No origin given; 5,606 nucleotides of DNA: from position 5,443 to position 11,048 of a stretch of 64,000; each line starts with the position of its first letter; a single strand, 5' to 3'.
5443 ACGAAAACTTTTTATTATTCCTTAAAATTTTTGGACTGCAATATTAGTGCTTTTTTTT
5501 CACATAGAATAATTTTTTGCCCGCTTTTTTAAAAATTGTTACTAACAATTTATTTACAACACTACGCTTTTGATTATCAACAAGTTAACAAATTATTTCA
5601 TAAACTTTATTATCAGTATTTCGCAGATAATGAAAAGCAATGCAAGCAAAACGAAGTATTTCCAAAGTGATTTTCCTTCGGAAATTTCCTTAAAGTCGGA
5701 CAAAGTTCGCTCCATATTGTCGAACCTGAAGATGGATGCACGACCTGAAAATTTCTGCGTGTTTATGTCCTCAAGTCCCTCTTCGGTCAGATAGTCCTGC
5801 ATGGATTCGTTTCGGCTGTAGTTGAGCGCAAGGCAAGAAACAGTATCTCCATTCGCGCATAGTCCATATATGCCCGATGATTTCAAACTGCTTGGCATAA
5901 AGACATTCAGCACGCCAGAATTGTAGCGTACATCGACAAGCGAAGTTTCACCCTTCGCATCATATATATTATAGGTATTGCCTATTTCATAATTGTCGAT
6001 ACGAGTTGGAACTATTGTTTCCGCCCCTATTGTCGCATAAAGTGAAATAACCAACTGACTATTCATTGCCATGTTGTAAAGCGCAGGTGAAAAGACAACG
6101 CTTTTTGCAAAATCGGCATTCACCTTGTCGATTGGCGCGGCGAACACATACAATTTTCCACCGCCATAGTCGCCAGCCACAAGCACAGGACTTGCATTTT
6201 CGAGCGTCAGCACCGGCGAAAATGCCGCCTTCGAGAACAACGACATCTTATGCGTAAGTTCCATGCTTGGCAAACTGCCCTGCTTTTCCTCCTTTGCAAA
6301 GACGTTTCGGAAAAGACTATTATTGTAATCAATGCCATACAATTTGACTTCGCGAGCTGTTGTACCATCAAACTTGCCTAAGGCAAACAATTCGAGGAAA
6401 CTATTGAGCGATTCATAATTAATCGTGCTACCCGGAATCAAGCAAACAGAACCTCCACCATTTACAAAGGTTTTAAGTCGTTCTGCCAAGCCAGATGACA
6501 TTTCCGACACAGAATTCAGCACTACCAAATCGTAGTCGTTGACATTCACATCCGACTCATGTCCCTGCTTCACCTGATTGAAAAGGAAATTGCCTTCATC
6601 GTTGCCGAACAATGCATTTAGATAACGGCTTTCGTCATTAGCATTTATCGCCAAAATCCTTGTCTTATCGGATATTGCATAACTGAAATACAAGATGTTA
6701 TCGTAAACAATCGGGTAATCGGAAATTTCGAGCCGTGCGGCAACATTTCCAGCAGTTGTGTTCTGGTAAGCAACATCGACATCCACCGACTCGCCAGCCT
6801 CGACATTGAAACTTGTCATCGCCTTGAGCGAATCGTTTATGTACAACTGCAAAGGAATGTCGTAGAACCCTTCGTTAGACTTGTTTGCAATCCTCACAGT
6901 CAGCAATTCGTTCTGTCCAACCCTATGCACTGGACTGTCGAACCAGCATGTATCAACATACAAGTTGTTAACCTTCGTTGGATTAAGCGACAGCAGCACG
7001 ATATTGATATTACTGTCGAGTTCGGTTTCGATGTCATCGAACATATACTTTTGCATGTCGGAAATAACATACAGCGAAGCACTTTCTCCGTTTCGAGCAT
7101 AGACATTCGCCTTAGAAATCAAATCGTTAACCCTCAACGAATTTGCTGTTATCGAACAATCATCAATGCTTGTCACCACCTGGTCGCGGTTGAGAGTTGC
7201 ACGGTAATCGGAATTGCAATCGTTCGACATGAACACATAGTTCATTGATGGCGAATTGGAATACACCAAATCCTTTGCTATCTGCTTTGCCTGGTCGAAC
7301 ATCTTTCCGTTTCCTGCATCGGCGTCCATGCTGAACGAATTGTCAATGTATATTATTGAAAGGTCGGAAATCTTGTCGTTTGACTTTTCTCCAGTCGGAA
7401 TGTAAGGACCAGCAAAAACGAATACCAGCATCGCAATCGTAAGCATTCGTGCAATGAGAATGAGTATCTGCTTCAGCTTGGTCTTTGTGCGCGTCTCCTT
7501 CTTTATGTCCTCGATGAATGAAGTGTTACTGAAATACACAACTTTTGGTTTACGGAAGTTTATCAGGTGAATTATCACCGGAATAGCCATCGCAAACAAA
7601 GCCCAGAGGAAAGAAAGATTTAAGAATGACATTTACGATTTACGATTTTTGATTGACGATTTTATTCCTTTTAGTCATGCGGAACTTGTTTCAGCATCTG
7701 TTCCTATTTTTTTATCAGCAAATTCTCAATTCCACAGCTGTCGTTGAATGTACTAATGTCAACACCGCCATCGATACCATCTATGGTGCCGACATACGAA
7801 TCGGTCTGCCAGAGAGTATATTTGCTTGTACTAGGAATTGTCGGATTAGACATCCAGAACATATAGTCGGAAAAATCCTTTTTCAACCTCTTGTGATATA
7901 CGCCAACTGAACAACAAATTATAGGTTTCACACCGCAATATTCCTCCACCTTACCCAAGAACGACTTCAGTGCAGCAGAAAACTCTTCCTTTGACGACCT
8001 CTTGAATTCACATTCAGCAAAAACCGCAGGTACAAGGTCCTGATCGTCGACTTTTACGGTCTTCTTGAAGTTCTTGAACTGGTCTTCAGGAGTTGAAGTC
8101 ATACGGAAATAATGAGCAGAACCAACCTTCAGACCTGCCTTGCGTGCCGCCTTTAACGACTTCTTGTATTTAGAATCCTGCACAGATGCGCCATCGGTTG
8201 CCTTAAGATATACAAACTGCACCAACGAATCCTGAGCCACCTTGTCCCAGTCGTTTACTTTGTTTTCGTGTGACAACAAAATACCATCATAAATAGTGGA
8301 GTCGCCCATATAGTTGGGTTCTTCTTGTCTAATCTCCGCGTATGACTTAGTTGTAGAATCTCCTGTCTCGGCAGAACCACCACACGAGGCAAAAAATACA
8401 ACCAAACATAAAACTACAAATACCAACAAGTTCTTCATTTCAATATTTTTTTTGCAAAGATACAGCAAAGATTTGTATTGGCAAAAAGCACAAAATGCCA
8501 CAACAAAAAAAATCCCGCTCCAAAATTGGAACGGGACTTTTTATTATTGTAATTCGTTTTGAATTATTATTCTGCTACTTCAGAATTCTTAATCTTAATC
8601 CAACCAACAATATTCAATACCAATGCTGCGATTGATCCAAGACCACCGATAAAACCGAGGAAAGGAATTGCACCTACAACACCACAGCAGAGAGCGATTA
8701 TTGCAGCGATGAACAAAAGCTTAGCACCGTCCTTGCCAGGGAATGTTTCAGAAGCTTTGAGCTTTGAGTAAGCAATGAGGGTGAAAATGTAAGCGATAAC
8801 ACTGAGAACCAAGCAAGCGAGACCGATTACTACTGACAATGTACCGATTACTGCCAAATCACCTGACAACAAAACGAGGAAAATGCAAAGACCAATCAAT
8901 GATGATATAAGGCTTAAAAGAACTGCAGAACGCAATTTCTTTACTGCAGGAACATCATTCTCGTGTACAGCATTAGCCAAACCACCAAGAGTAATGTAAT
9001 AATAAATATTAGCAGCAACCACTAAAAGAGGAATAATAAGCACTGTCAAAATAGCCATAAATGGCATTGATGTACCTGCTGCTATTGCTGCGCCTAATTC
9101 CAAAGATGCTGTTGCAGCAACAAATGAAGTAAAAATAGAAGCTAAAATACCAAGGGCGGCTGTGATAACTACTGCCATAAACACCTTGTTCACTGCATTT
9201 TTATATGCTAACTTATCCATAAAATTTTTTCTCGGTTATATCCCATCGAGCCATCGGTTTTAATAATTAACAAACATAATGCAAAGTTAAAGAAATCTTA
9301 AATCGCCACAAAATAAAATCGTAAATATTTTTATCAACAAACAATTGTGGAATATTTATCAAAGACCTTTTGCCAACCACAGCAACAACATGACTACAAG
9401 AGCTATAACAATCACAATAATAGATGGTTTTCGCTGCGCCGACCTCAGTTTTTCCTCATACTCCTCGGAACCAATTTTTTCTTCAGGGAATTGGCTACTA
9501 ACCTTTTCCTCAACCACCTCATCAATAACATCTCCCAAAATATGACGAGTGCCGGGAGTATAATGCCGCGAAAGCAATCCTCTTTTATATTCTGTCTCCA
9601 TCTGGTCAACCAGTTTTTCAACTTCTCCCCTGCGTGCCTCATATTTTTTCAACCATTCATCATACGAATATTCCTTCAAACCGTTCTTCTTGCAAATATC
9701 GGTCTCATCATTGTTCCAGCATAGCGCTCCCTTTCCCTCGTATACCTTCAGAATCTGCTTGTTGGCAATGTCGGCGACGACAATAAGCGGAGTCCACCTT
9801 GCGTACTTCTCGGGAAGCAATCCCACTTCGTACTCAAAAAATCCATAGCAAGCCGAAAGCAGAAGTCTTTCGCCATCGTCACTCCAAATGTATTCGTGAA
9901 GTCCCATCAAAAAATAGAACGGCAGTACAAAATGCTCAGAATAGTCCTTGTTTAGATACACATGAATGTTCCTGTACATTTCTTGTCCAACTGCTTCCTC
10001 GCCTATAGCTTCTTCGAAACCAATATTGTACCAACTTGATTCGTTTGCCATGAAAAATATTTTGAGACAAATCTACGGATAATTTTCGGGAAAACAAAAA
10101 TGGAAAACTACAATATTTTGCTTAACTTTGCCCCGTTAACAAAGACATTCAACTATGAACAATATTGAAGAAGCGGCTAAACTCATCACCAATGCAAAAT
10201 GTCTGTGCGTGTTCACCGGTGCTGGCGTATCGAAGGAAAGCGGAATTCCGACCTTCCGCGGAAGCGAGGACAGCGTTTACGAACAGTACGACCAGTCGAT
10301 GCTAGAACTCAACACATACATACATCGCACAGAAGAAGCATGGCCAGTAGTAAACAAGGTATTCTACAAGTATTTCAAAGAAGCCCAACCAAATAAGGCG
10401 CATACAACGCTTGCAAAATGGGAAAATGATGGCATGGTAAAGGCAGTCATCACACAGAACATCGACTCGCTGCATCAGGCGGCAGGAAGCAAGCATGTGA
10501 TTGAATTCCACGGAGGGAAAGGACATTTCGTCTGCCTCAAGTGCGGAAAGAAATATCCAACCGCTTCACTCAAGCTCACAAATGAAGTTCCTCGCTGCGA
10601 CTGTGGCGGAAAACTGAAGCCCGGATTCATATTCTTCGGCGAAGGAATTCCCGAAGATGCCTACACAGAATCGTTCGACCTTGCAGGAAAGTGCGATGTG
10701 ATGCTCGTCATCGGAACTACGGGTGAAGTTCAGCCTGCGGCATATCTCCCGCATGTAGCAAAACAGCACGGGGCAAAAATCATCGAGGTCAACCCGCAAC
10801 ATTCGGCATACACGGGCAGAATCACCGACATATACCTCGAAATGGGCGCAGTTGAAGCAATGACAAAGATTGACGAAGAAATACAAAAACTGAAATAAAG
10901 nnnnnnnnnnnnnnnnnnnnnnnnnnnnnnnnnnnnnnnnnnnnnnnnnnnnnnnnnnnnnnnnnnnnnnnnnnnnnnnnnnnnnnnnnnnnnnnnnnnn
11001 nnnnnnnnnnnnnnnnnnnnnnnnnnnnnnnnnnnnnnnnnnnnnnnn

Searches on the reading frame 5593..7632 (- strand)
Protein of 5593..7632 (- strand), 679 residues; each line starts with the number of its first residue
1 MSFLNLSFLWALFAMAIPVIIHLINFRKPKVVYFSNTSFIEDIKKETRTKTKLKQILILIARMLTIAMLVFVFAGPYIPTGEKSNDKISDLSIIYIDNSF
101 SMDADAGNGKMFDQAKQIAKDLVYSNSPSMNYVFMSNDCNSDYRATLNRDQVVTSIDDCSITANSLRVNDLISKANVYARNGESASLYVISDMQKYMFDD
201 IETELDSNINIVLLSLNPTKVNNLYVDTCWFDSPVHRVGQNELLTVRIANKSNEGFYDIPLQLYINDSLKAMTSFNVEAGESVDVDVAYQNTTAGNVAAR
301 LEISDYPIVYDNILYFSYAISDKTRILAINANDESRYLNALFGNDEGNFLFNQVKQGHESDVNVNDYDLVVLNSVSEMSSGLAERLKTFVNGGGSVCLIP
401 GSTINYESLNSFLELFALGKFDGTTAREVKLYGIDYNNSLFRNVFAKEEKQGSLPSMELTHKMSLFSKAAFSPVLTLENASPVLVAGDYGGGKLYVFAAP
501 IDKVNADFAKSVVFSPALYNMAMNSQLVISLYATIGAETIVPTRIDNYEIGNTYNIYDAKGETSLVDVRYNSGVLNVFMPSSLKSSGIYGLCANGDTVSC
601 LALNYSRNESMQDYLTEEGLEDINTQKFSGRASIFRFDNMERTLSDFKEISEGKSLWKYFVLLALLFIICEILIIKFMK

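Call 79: search_protein_families(library=pfam, proteins=[window:5593-7632:-], max_evalue=0.00001)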
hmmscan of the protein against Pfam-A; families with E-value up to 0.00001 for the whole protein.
window:5593-7632:- (679 aa): 1 family
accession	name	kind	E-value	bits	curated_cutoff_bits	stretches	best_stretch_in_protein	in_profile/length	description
PF07584.16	BatA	-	5.1e-19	68.9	25.9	1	1-76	1-77/77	Aerotolerance regulator N-terminal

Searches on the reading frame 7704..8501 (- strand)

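Call 79: search_protein_families(library=pfam, proteins=[window:7704-8501:-], max_evalue=0.00001)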
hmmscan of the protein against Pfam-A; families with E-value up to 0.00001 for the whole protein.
window:7704-8501:- (265 aa): 1 family
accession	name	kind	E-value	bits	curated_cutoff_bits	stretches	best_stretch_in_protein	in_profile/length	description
PF01183.26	Glyco_hydro_25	-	1.7e-24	87.6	27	1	77-232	5-170/180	Glycosyl hydrolases family 25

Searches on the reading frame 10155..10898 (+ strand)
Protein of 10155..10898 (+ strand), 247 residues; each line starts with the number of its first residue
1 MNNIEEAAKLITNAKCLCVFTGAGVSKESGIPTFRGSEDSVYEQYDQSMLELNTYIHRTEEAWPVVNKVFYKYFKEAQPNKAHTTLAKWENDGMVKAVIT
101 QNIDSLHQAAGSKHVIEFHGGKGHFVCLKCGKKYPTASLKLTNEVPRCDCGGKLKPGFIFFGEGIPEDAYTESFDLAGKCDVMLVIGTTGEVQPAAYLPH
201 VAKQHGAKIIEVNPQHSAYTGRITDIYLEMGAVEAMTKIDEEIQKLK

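Call 79: search_protein_families(library=pfam, proteins=[window:10155-10898:+], max_evalue=0.00001)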
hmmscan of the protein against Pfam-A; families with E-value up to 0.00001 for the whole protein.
window:10155-10898:+ (247 aa): 1 family
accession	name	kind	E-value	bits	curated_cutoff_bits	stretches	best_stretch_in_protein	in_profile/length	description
PF02146.23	SIR2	-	3.3e-43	148.2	24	1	22-194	1-180/180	Sir2 family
